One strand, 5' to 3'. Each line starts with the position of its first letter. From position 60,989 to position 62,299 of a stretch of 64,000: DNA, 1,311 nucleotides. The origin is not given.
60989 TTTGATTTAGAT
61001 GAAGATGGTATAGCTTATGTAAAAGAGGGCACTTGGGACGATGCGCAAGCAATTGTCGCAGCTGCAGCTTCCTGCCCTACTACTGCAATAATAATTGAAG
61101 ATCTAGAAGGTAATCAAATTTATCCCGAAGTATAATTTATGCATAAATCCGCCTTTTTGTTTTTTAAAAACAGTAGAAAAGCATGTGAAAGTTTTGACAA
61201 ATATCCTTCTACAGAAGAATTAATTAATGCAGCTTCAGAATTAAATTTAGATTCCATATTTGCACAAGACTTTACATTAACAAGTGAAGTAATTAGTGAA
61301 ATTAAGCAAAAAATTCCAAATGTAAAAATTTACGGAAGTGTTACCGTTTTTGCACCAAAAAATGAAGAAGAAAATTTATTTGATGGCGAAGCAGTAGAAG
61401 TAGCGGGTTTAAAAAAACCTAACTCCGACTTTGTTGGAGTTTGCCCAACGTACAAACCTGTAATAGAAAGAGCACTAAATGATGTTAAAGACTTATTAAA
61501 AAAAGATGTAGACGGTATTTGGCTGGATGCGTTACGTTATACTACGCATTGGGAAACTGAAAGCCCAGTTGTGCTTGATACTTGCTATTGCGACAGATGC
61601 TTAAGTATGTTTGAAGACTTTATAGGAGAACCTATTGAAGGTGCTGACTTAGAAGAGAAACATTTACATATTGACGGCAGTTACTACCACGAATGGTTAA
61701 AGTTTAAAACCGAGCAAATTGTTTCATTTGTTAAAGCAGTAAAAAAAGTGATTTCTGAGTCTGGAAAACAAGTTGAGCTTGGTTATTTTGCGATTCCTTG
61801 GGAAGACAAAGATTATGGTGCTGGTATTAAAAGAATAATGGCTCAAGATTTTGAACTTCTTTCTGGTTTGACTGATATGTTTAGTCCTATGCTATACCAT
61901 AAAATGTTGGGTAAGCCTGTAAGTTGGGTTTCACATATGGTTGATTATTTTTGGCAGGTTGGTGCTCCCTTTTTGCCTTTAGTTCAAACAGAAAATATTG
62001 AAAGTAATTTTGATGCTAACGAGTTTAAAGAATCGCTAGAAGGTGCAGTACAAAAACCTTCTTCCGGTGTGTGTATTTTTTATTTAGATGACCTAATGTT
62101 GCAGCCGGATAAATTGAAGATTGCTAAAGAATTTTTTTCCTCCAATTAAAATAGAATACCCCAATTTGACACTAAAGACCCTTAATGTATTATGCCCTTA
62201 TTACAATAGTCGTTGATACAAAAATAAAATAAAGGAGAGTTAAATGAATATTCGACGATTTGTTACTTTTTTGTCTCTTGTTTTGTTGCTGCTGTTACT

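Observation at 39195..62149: About 23-kb extracytoplasmic glycosylation cluster built around lipid-linked monosaccharide donors and five GT-C transferases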

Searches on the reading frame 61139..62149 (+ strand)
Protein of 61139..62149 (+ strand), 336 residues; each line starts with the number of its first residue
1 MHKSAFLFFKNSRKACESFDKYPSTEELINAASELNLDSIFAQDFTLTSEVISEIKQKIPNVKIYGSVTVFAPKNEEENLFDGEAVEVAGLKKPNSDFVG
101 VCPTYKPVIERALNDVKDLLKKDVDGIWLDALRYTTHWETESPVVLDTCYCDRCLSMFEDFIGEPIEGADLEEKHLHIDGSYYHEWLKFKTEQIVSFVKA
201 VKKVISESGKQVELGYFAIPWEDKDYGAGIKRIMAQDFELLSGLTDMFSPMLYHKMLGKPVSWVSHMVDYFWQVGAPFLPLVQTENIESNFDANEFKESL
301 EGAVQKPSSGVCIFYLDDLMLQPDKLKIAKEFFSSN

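Call 4: search_protein_families(library=pfam, proteins=[window:61139-62149:+], max_evalue=0.01)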
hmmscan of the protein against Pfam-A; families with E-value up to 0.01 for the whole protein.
window:61139-62149:+ (336 aa): 0 families

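Call 13: search_protein_families(library=ncbifam, proteins=[window:61139-62149:+], max_evalue=0.001)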
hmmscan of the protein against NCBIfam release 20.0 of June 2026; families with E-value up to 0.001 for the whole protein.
window:61139-62149:+ (336 aa): 0 families

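Call 18: search_solved_structures(query=window:61139-62149:+, max_evalue=1)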
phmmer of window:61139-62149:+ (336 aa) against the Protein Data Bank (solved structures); distinct sequences matched with E-value up to 1: 2.
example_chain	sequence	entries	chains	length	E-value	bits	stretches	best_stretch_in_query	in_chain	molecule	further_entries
7jjt_A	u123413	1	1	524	0.5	12.6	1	116-189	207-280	Alpha-amylase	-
9fz2_A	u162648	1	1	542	0.52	12.5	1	116-189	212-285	Alpha-amylase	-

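Call 26: find_homologous_proteins(query=window:61139-62149:+, max_evalue=0.001)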
Query window:61139-62149:+ (336 aa): 49 proteins with E <= 0.001 among 1201 candidates.
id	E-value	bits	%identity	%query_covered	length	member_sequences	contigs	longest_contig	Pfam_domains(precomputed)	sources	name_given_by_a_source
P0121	9.7e-227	769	100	100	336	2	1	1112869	-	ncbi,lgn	ncbi:MAG: hypothetical protein ACOZAO_03095 [Patescibacteria group bacterium]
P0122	1.6e-114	401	51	99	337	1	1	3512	-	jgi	jgi:uncharacterized lipoprotein YddW (UPF0748 family)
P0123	1.0e-105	372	51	100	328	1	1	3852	PF02449.22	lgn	-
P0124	1.3e-105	371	52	100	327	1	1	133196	PF13200.13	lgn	-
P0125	8.7e-104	365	51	93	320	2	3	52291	-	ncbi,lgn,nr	ncbi:hypothetical protein HYW61_02125 [candidate division WWE3 bacterium]|nr:hypothetical protein [c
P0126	2.0e-103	364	50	100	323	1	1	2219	PF13200.13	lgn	-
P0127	6.9e-103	362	54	93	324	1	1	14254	-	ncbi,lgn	-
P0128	9.1e-102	359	51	99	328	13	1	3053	PF02449.22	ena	-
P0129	2.1e-101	357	54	91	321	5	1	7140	-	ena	-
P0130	1.9e-100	354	49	99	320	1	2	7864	PF02449.22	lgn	-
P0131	6.2e-99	349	54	90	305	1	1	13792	-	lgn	-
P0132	4.9e-98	346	52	94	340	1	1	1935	-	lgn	-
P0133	9.0e-97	342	50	99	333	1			-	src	-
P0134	1.4e-96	342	51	91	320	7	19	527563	PF02449.22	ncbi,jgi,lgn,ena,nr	ncbi:hypothetical protein A3B64_04460 [candidate division WWE3 bacterium RIFCSPLOWO2_01_FULL_37_24]|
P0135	2.1e-96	341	50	99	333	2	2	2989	-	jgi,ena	-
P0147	1.8e-90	321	47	100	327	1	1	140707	PF13200.13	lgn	-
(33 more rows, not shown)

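Call 27: find_encoding_contigs(protein=P0124, flank=10000, max_places=1)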
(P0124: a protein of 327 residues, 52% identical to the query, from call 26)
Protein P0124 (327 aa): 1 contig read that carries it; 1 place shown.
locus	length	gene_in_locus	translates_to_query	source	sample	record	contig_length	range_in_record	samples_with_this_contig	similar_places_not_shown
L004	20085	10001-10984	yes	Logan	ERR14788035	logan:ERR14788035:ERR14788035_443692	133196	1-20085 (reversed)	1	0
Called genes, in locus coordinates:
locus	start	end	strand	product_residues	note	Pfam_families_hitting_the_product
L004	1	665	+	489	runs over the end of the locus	PF01943:Polysacc_synt, PF13440:Polysacc_synt_3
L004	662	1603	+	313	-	PF03706:LPG_synthase_TM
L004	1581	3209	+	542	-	PF13231:PMT_2 (weak)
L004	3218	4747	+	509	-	PF02366:PMT, PF02516:STT3 (weak), PF13231:PMT_2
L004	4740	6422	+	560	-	PF02366:PMT, PF13231:PMT_2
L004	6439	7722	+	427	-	PF01943:Polysacc_synt, PF13440:Polysacc_synt_3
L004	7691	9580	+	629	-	PF00535:Glycos_transf_2, PF10111:Glyco_tranf_2_2 (weak), PF13641:Glyco_tranf_2_3 (faint), PF00535:Glycos_transf_2, PF10111:Glyco_tranf_2_2 (weak), PF13632:Glyco_trans_2_3 (weak)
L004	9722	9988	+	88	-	PF06902:Fer4_19 (weak), PF13459:Fer4_15 (weak), PF13370:Fer4_13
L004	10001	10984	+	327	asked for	PF13200:DUF4015 (weak)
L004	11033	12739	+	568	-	PF02310:B12-binding, PF04055:Radical_SAM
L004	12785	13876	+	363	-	PF00535:Glycos_transf_2, PF13641:Glyco_tranf_2_3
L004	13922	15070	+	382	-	PF13439:Glyco_transf_4, PF13579:Glyco_trans_4_4, PF00534:Glycos_transf_1, PF13692:Glyco_trans_1_4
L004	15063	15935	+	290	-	PF01209:Ubie_methyltran, PF13489:Methyltransf_23, PF02353:CMAS, PF07021:MetW, PF13847:Methyltransf_31, PF08241:Methyltransf_11, PF08242:Methyltransf_12, PF13649:Methyltransf_25, +1 more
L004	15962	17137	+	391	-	PF20706:GT4-conflict (weak), PF00534:Glycos_transf_1, PF13692:Glyco_trans_1_4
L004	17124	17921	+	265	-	PF01209:Ubie_methyltran, PF02353:CMAS, PF13489:Methyltransf_23, PF01728:FtsJ (weak), PF13847:Methyltransf_31, PF08241:Methyltransf_11, PF08242:Methyltransf_12, PF13649:Methyltransf_25, +2 more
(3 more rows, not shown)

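Call 28: find_encoding_contigs(protein=P0134, flank=10000, max_places=1)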
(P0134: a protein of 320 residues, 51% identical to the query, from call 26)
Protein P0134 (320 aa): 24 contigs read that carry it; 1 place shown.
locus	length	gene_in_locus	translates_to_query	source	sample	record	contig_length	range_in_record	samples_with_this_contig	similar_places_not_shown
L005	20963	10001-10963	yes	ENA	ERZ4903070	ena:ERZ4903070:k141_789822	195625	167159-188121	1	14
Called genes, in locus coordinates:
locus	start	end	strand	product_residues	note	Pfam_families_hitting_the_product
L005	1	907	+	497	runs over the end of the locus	PF01943:Polysacc_synt, PF13440:Polysacc_synt_3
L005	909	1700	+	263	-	PF08241:Methyltransf_11 (weak)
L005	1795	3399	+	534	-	-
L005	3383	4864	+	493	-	PF02366:PMT, PF13231:PMT_2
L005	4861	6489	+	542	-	PF13231:PMT_2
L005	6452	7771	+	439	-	PF01943:Polysacc_synt, PF13440:Polysacc_synt_3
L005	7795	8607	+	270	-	PF00535:Glycos_transf_2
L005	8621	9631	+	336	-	PF00535:Glycos_transf_2, PF10111:Glyco_tranf_2_2 (weak), PF13632:Glyco_trans_2_3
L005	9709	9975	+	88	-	PF06902:Fer4_19 (weak), PF13459:Fer4_15, PF13370:Fer4_13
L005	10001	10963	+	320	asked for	PF02449:Glyco_hydro_42 (faint)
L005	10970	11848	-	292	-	PF13489:Methyltransf_23, PF01728:FtsJ (weak), PF13847:Methyltransf_31, PF08241:Methyltransf_11, PF08242:Methyltransf_12, PF13649:Methyltransf_25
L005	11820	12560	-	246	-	PF00535:Glycos_transf_2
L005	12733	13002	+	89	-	-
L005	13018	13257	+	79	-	-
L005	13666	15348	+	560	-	PF02310:B12-binding (weak), PF04055:Radical_SAM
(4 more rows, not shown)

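Call 29: find_encoding_contigs(protein=P0147, flank=10000, max_places=1)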
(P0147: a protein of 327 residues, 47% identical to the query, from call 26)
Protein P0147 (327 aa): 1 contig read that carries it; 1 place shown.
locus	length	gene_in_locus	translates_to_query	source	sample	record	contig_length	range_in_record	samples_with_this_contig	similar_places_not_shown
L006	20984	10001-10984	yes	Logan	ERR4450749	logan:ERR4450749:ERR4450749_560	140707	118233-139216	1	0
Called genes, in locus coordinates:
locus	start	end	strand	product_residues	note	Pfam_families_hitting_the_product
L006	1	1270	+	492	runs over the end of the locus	PF01943:Polysacc_synt, PF13440:Polysacc_synt_3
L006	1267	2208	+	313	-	PF03706:LPG_synthase_TM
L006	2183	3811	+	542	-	PF02366:PMT (weak)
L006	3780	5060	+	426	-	PF02366:PMT, PF13231:PMT_2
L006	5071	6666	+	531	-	-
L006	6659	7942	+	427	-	PF01943:Polysacc_synt, PF13440:Polysacc_synt_3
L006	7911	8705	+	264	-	PF00535:Glycos_transf_2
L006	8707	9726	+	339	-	PF00535:Glycos_transf_2, PF10111:Glyco_tranf_2_2 (weak), PF13641:Glyco_tranf_2_3 (weak), PF13632:Glyco_trans_2_3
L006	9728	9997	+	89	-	PF06902:Fer4_19 (weak), PF13459:Fer4_15 (weak), PF13370:Fer4_13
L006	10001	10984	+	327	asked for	PF13200:DUF4015 (weak)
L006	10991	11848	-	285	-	PF00106:adh_short, PF01370:Epimerase (weak), PF08659:KR, PF16363:GDP_Man_Dehyd, PF13561:adh_short_C2, PF08643:DUF1776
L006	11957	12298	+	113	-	-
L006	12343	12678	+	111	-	-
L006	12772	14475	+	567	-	PF02310:B12-binding (weak), PF04055:Radical_SAM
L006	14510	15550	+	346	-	PF00535:Glycos_transf_2, PF13641:Glyco_tranf_2_3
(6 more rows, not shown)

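Call 72: search_protein_families(library=pfam, proteins=[window:61139-62149:+], max_evalue=10)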
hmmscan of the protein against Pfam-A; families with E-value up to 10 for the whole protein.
window:61139-62149:+ (336 aa): 1 family
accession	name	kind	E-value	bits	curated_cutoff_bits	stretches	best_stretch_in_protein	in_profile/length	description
PF13200.12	DUF4015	-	0.041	13.4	27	1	186-253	167-226/313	Putative glycosyl hydrolase domain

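Call 74: find_related_loci(query=A3, collection=metagenome_contigs, flank=10000)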
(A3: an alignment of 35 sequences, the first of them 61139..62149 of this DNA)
Query A3 (336 aa) in metagenome_contigs; peptide patterns used: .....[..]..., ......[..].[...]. (x = any residue, [..] = any of these).
423 stretches matched a pattern; 76 encode a relative of the query (tblastn E <= 1e-3); 75 distinct loci.
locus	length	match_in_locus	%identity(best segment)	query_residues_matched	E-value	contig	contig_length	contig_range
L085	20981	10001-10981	51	1-333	4e-108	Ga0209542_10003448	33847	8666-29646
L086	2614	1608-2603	50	1-333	7e-110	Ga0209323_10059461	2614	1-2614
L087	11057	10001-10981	49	1-333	2e-105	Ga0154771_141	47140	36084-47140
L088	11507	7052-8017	47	1-336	2e-102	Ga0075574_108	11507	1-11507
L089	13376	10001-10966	47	1-336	2e-101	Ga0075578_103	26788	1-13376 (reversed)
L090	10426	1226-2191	46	1-334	5e-98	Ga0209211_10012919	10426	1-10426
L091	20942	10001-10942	45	1-333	2e-91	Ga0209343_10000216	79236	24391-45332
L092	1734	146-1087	45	1-333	1e-96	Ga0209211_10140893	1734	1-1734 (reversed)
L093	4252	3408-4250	46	1-295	9e-88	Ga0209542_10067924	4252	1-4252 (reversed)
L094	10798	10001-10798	48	1-280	2e-83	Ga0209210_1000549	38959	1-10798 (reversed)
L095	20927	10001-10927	42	24-336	5e-80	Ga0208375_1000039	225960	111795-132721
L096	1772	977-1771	45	1-280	3e-80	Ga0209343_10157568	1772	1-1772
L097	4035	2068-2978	54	25-335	3e-74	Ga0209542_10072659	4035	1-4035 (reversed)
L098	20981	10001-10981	48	1-333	2e-101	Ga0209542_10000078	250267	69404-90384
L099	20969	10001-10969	46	1-332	5e-104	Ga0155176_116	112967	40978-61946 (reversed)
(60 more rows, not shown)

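Call 81: search_protein_families(library=pfam, alignment_id=A4, max_evalue=0.00001)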
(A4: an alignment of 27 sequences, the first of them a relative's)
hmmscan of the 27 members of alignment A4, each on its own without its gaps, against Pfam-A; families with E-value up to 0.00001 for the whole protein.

A. member 1, L091:11012-12721:+ (569 aa): 2 families
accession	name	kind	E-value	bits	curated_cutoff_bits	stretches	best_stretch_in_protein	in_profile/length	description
PF04055.27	Radical_SAM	-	1e-14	55.5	29.5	1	246-401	9-163/166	Radical SAM superfamily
PF02310.24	B12-binding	-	6.7e-08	32.8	32.1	1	38-141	9-111/121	B12 binding domain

B. families by the number of members that match (of 27 scanned): 29 families (the first 25 are shown)
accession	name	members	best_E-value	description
PF16363.11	GDP_Man_Dehyd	5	9.1e-148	GDP-mannose 4,6 dehydratase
PF01370.27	Epimerase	5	1.3e-73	NAD dependent epimerase/dehydratase family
PF04321.23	RmlD_sub_bind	4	5.8e-12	RmlD substrate binding domain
PF13489.12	Methyltransf_23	3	1.8e-19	Methyltransferase domain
PF02719.21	Polysacc_synt_2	3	2.2e-19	Polysaccharide biosynthesis protein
PF08241.18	Methyltransf_11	3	1.6e-17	Methyltransferase domain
PF04055.27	Radical_SAM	3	4.6e-17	Radical SAM superfamily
PF13649.12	Methyltransf_25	3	3.6e-16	Methyltransferase domain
PF13847.12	Methyltransf_31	3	7.4e-14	Methyltransferase domain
PF08242.18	Methyltransf_12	3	1.3e-13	Methyltransferase domain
PF07993.18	NAD_binding_4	3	2.7e-13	Male sterility protein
PF02310.24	B12-binding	3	6.7e-08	B12 binding domain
PF01041.23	DegT_DnrJ_EryC1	2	9.5e-91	DegT/DnrJ/EryC1/StrS aminotransferase family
PF00535.33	Glycos_transf_2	2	4.1e-21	Glycosyl transferase family 2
PF01073.25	3Beta_HSD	2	2e-14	3-beta hydroxysteroid dehydrogenase/isomerase family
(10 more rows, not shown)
